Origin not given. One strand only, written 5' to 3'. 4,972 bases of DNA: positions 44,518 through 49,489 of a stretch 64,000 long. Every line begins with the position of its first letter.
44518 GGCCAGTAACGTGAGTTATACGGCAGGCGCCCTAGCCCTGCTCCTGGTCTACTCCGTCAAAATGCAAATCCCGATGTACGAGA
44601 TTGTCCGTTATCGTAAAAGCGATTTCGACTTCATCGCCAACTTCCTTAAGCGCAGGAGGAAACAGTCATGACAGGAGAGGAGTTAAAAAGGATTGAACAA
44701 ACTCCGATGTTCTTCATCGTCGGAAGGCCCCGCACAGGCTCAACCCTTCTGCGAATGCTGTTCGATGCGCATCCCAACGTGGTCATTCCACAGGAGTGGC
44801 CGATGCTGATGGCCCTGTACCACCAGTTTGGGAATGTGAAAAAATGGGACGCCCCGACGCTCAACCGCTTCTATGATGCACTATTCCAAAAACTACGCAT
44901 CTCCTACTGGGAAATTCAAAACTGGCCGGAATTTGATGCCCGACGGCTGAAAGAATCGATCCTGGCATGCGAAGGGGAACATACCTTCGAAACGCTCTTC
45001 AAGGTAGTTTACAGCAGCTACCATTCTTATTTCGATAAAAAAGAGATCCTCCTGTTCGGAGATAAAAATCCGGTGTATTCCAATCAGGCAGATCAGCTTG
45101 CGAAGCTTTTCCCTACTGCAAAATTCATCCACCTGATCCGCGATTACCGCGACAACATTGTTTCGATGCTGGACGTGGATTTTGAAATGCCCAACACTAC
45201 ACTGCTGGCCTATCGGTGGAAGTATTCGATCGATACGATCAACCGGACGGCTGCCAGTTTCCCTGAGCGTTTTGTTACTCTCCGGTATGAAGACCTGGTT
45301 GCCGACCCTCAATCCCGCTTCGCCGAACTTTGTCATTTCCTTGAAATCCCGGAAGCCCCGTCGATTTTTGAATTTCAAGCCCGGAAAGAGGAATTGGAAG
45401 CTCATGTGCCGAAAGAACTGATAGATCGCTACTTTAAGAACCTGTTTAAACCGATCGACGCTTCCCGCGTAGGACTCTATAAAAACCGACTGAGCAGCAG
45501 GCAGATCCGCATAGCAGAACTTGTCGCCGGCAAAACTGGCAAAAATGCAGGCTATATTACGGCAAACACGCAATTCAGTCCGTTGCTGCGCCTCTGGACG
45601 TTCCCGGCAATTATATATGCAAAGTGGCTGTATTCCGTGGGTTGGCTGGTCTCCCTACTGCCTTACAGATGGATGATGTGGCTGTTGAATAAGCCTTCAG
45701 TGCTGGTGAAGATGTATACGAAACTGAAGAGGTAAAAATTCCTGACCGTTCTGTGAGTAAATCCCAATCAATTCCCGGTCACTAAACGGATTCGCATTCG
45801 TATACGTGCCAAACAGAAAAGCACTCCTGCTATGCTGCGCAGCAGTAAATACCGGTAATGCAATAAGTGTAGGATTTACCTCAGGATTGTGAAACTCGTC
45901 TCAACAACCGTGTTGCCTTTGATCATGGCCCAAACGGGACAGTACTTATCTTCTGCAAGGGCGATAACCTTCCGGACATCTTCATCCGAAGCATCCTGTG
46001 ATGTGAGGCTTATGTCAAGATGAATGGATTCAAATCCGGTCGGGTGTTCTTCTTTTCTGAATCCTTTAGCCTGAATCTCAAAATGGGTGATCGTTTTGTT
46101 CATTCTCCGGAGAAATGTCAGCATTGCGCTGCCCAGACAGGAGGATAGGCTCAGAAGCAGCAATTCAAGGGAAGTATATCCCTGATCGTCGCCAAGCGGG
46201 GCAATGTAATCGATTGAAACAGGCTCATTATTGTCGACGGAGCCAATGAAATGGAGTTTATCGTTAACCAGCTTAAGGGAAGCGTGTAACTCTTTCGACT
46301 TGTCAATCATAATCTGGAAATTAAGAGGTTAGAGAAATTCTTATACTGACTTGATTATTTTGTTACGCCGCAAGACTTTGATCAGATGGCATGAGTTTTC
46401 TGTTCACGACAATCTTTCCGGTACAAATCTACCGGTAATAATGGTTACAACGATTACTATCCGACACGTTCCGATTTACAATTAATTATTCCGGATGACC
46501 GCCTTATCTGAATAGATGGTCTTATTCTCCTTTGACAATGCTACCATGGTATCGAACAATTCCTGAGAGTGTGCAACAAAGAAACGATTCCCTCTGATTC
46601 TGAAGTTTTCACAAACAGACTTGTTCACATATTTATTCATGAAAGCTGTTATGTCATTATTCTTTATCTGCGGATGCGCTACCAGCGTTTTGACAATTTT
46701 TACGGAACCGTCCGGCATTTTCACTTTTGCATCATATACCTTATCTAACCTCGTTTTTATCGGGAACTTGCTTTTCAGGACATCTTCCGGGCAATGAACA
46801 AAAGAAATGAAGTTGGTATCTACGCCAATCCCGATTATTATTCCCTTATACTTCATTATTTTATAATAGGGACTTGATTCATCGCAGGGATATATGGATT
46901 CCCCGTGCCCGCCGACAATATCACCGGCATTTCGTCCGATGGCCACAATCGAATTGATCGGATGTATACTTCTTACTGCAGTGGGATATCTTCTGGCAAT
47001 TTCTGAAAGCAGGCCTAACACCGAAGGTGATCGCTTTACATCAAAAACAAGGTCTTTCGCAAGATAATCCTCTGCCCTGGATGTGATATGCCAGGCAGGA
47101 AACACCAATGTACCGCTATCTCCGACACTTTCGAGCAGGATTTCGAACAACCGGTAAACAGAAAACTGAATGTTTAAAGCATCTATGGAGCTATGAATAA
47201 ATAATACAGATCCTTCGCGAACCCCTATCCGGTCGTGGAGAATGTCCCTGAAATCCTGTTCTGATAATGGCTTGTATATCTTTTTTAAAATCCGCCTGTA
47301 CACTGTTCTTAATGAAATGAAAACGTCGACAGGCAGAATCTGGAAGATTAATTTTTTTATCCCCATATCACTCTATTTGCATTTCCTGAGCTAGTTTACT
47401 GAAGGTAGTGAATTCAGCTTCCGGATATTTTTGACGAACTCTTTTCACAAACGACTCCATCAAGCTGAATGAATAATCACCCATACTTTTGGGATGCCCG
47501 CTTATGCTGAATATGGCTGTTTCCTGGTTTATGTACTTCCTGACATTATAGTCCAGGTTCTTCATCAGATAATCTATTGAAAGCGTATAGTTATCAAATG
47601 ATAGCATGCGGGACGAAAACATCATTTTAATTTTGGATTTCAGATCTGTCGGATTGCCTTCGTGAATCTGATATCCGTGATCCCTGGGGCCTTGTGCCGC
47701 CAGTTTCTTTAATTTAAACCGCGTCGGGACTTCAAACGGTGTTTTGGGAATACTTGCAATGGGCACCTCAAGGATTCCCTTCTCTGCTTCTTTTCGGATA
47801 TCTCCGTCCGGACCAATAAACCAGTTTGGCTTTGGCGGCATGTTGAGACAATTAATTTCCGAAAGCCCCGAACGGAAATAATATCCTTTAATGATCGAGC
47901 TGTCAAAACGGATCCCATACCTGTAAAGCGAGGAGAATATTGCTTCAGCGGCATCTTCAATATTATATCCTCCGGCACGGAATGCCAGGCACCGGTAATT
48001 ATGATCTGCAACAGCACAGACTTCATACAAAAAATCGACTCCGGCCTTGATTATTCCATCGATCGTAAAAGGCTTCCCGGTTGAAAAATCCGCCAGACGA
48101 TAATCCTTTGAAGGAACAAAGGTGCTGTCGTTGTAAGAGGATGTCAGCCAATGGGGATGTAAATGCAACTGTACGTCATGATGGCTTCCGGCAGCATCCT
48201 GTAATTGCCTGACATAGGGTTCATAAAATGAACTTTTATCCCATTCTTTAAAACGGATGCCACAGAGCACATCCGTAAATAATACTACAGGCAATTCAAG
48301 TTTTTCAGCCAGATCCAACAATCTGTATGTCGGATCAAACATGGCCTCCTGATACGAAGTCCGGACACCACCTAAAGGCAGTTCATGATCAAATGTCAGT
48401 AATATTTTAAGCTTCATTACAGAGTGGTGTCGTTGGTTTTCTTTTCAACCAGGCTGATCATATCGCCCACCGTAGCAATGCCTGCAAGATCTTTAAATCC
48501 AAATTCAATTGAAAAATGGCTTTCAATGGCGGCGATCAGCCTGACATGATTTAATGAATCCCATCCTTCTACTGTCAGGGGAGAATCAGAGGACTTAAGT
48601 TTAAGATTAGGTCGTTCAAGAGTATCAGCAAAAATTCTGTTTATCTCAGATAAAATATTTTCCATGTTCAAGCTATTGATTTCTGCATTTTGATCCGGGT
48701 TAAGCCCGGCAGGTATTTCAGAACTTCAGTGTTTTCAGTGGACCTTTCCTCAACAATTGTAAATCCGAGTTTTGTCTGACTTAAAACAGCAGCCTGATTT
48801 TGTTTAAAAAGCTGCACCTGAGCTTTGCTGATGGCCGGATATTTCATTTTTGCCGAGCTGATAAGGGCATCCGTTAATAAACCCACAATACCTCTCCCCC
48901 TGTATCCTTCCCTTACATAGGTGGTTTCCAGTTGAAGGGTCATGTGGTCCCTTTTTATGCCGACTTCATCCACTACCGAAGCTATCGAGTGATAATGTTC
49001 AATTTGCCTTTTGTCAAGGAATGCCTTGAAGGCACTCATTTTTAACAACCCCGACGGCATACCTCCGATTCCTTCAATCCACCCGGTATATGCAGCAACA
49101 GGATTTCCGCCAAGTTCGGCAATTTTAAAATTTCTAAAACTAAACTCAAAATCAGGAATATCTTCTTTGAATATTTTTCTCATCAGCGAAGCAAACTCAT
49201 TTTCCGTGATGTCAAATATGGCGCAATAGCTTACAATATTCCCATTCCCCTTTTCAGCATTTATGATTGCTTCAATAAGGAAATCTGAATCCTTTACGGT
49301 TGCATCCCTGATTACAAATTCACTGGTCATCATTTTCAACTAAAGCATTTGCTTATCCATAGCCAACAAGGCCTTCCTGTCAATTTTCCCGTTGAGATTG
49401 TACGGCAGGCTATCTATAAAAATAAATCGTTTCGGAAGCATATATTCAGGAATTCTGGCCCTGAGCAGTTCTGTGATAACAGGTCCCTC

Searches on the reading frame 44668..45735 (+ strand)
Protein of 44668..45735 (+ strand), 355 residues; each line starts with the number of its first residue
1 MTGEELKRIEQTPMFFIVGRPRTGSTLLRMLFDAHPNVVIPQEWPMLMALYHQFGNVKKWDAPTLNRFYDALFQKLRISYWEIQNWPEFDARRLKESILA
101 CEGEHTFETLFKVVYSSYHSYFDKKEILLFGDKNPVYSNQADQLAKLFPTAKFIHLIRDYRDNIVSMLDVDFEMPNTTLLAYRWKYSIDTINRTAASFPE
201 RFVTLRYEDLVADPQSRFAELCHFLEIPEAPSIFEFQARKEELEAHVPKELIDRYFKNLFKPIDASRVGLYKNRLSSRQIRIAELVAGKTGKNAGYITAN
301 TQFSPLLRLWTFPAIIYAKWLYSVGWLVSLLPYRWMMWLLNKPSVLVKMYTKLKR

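Call 18: search_protein_families(library=pfam, proteins=[window:44668-45735:+], max_evalue=0.01)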
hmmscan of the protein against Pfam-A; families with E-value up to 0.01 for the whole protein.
window:44668-45735:+ (355 aa): 2 families
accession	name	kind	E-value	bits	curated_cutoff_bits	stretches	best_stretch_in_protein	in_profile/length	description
PF13469.12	Sulfotransfer_3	-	1.8e-32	113.8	27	1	13-228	1-213/216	Sulfotransferase family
PF00685.33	Sulfotransfer_1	-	1.5e-10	41.3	22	1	15-229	4-183/255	Sulfotransferase domain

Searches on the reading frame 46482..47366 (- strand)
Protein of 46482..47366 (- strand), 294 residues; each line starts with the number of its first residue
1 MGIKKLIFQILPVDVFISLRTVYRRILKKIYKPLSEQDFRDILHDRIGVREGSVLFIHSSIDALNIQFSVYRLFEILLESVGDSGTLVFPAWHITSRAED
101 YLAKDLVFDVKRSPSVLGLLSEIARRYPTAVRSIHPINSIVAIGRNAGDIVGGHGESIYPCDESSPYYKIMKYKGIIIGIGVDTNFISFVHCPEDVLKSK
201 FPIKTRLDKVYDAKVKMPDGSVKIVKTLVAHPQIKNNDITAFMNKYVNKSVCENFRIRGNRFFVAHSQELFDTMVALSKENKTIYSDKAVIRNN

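Call 18: search_protein_families(library=pfam, proteins=[window:46482-47366:-], max_evalue=0.01)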
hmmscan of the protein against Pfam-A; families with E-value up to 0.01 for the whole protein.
window:46482-47366:- (294 aa): 1 family
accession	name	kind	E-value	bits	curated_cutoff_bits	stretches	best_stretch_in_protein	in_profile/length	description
PF02522.19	Antibiotic_NAT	-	8e-31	107.8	25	1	57-276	2-229/232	Aminoglycoside 3-N-acetyltransferase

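Call 38: search_protein_families(library=ncbifam, proteins=[window:46482-47366:-], max_evalue=1e-8)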
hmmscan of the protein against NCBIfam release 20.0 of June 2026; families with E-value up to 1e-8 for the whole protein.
window:46482-47366:- (294 aa): 3 families
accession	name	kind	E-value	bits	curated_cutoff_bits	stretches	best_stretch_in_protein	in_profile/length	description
NF033082.0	AAC_3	equivalog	2.2e-15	56.7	270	1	46-196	12-174/262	aminoglycoside 3-N-acetyltransferase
NF033081.0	AAC_3_IV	equivalog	4.9e-12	45.8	420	1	46-197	10-154/252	AAC(3)-IV family aminoglycoside N-acetyltransferase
NF033080.0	AAC_3_II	subfamily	1.7e-10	40.9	480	1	45-223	12-198/268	AAC(3)-II family aminoglycoside N-acetyltransferase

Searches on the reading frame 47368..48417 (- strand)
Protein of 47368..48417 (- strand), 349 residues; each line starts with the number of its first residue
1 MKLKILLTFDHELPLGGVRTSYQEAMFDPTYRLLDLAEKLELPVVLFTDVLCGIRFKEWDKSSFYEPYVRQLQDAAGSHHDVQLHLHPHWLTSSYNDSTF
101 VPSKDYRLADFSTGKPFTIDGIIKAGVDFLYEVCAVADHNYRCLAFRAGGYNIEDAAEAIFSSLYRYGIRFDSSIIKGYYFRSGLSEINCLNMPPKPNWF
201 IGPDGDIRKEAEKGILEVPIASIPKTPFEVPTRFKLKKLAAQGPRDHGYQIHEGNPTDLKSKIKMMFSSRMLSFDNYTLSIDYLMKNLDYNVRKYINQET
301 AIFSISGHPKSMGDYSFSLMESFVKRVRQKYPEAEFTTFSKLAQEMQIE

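Call 18: search_protein_families(library=pfam, proteins=[window:47368-48417:-], max_evalue=0.01)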
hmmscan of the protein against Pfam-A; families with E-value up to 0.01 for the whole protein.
window:47368-48417:- (349 aa): 0 families

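Call 25: search_solved_structures(query=window:47368-48417:-, max_evalue=0.1)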
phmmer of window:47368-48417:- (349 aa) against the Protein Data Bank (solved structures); distinct sequences matched with E-value up to 0.1: 3.
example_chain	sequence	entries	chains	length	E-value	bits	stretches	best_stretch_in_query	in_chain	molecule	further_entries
1l0x_B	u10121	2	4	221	0.053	16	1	248-338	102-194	Exotoxin type A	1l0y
1b1z_A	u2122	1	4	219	0.054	15.9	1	248-338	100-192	PROTEIN (TOXIN)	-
1uup_A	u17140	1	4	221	0.054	15.9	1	248-338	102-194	EXOTOXIN TYPE A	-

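Call 33: search_protein_families(library=ncbifam, proteins=[window:47368-48417:-], max_evalue=0.00001)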
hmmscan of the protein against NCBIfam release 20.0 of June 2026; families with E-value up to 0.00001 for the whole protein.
window:47368-48417:- (349 aa): 0 families

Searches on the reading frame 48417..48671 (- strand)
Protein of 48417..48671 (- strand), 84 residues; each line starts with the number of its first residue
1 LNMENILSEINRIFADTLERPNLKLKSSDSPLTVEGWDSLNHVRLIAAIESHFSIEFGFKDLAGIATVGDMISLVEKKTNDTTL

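Call 18: search_protein_families(library=pfam, proteins=[window:48417-48671:-], max_evalue=0.01)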
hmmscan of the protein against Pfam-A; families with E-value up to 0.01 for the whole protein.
window:48417-48671:- (84 aa): 1 family
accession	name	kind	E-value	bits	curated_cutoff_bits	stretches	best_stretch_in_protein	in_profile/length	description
PF00550.31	PP-binding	-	4.9e-08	33.6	20.8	1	10-74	3-66/67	Phosphopantetheine attachment site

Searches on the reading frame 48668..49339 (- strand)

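Call 18: search_protein_families(library=pfam, proteins=[window:48668-49339:-], max_evalue=0.01)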
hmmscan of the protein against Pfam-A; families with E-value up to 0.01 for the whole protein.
window:48668-49339:- (223 aa): 3 families
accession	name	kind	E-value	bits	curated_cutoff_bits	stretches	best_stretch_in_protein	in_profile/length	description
PF00583.31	Acetyltransf_1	-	0.0044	17.7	20.7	0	131-193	56-116/116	Acetyltransferase (GNAT) family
PF13673.13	Acetyltransf_10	-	0.0044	17.4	23.6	1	128-202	48-116/128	Acetyltransferase (GNAT) domain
PF13508.13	Acetyltransf_7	-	0.0072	17.1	27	0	129-194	21-83/84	Acetyltransferase (GNAT) domain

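Call 38: search_protein_families(library=ncbifam, proteins=[window:48668-49339:-], max_evalue=1e-8)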
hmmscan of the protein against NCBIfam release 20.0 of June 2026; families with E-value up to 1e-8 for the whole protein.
window:48668-49339:- (223 aa): 0 families
